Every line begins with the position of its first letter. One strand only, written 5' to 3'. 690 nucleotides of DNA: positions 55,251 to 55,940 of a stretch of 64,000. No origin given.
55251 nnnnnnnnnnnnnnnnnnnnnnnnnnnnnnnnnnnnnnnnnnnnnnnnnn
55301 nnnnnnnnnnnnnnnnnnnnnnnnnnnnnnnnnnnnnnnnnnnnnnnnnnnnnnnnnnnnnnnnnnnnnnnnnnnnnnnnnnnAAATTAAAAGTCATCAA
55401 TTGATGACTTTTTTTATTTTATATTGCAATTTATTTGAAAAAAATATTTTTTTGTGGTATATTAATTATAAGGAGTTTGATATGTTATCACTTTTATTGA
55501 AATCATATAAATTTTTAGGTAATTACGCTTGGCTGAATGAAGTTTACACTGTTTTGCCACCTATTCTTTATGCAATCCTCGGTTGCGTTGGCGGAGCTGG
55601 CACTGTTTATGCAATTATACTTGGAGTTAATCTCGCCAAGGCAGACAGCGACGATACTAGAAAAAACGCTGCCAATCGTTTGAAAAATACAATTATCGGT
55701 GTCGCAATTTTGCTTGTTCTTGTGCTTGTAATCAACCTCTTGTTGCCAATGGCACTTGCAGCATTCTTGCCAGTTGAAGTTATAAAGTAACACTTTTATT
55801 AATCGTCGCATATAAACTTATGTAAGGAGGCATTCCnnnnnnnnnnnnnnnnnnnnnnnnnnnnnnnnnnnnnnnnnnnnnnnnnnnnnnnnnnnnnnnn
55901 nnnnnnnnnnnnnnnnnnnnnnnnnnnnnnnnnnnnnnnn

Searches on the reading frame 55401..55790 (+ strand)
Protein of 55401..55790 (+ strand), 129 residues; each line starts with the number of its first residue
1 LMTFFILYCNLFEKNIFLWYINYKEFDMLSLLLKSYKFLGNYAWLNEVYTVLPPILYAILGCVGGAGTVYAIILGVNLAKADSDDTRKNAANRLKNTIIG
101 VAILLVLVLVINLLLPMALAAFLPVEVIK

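Call 31: search_protein_families(library=pfam, proteins=[window:55401-55790:+], max_evalue=0.001)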
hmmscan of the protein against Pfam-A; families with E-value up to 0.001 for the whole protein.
window:55401-55790:+ (129 aa): 1 family
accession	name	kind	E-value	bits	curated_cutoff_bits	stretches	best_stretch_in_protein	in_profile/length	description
PF18895.5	T4SS_pilin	-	5.9e-08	33.1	26.6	1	46-111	3-68/71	Type IV secretion system pilin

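Call 73: search_protein_families(library=ncbifam, proteins=[window:55401-55790:+], max_evalue=0.01)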
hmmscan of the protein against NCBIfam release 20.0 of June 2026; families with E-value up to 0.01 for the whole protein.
window:55401-55790:+ (129 aa): 1 family
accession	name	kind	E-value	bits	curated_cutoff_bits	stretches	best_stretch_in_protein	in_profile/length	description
NF045849.1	ICE_MMCAP2_0565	equivalog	3e-10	39.6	40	1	46-115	7-77/80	Mbov_0395 family pilin-like conjugal transfer protein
